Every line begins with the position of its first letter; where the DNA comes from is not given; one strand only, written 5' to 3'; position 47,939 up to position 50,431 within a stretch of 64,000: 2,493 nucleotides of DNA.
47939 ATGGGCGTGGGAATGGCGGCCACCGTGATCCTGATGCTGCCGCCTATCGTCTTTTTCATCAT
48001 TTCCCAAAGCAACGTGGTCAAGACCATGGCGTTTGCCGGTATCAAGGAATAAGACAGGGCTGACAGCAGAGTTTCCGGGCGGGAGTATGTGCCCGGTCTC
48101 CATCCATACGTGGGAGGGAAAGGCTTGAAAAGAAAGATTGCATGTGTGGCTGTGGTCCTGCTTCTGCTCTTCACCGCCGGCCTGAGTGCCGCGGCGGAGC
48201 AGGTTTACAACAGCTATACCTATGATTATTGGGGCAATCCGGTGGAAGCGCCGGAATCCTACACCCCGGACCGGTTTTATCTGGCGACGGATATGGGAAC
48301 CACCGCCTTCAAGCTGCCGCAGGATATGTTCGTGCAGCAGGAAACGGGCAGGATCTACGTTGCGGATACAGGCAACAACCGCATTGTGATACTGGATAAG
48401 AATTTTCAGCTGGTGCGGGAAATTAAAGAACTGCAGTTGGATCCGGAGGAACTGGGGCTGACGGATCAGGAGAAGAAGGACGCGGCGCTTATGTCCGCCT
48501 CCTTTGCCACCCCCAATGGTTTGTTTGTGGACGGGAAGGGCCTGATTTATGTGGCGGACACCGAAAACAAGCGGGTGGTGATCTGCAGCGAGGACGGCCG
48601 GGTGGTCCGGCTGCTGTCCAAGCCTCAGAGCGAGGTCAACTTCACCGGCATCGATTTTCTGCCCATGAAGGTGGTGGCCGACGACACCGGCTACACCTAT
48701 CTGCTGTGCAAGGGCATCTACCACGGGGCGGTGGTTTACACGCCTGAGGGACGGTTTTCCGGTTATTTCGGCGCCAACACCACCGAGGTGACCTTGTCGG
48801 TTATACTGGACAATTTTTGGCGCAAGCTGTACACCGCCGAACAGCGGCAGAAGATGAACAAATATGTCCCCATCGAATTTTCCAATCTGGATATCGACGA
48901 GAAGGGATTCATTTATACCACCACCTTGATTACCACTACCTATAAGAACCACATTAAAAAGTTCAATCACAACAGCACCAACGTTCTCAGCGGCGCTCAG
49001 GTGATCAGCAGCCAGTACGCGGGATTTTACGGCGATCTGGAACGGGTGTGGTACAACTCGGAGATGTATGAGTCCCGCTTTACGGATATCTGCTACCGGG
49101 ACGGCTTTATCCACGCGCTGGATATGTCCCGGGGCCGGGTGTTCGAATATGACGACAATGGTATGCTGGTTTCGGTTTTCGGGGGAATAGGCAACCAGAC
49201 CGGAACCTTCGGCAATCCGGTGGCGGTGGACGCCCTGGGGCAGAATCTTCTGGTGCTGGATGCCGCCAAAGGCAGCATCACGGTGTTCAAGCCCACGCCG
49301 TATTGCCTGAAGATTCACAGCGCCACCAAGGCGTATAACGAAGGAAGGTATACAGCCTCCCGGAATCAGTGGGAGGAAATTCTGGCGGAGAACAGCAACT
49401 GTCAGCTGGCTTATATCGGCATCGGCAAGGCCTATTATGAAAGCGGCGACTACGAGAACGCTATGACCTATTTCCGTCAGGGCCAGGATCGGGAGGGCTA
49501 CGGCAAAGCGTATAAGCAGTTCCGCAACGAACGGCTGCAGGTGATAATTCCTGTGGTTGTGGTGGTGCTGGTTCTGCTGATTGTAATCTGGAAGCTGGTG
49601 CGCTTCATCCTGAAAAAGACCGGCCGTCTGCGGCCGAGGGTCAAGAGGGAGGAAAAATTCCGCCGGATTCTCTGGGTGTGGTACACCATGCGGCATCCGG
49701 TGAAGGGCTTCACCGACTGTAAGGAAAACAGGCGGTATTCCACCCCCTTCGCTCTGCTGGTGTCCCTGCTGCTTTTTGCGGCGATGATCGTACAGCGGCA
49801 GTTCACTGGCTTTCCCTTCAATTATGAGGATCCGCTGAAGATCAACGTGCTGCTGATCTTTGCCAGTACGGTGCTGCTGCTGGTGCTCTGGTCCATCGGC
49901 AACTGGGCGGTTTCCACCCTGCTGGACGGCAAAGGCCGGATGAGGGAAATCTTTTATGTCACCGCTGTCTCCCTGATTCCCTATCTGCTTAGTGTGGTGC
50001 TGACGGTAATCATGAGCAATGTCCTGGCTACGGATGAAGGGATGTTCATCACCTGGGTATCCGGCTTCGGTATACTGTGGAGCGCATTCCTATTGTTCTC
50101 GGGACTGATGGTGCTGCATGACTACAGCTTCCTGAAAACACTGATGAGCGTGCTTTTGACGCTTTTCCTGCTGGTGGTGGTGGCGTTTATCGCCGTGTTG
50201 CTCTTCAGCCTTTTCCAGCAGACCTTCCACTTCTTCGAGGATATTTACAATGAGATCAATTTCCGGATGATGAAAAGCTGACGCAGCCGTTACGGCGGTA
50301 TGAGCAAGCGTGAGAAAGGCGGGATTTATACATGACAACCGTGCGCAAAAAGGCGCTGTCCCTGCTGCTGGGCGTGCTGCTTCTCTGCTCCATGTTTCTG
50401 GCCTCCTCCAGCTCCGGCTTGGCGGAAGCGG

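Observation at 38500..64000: Gram-positive polysaccharide-utilization locus built mostly from unassigned protein families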

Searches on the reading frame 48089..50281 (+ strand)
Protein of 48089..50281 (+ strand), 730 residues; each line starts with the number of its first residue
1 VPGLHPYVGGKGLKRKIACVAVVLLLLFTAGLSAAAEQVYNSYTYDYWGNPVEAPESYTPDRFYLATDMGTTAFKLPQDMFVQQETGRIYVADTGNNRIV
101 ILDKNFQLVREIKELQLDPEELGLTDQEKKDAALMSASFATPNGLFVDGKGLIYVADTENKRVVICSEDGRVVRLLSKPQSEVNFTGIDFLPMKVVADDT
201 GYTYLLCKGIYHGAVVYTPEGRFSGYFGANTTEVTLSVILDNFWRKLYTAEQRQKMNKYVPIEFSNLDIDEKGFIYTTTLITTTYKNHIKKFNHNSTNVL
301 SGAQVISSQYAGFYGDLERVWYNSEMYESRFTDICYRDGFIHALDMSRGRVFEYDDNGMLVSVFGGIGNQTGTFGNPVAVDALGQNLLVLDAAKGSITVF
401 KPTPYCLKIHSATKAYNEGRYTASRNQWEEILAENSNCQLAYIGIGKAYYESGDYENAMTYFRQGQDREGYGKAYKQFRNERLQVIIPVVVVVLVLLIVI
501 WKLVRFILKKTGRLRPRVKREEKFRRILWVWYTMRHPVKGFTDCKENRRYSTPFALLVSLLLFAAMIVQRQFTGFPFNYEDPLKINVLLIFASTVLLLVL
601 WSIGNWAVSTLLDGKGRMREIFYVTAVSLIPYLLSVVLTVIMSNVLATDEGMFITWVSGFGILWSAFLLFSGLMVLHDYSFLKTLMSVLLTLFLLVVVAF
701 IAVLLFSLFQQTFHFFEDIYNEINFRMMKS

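Call 3: search_protein_families(library=pfam, proteins=[window:48089-50281:+], max_evalue=0.01)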
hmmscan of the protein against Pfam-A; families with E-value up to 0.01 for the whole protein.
window:48089-50281:+ (730 aa): 7 families
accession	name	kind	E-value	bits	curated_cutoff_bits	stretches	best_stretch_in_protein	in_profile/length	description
PF04893.22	Yip1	-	1.3e-15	58.2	28.6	1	531-701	1-171/173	Yip1 domain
PF01436.27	NHL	-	9.7e-12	44.8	20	2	139-165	1-27/28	NHL repeat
PF13432.12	TPR_16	-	1.1e-06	29.4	32.7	1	414-464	6-56/65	Tetratricopeptide repeat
PF07719.23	TPR_2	-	0.00023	21.5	27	1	441-464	3-26/34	Tetratricopeptide repeat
PF13181.12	TPR_8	-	0.00057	20.3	25.7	1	441-465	3-27/34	Tetratricopeptide repeat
PF08450.18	SGL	-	0.0012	18.9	26.3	0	123-181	183-225/246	SMP-30/Gluconolactonase/LRE-like region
PF00515.34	TPR_1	-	0.0018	18.5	27.8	1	441-464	3-26/34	Tetratricopeptide repeat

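Call 7: search_protein_families(library=ncbifam, proteins=[window:48089-50281:+], max_evalue=0.01)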
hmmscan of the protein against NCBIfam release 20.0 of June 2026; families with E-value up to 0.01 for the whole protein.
window:48089-50281:+ (730 aa): 4 families
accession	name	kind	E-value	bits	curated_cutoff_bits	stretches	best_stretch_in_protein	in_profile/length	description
NF035926.1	scyF_NHL_VPEP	equivalog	3.1e-11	43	350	1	73-180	197-287/376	scytonemin biosynthesis PEP-CTERM protein ScyF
NF047780.1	LIC12708_fam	subfamily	2.4e-05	23.4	150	0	69-161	51-141/391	LIC_12708 family protein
NF033920.0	C39_PA2778_fam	equivalog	0.0034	16.8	150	1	410-469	161-220/255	PA2778 family cysteine peptidase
NF033206.1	ScyE_fam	subfamily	0.0047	16.5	80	0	86-155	149-221/333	ScyD/ScyE family protein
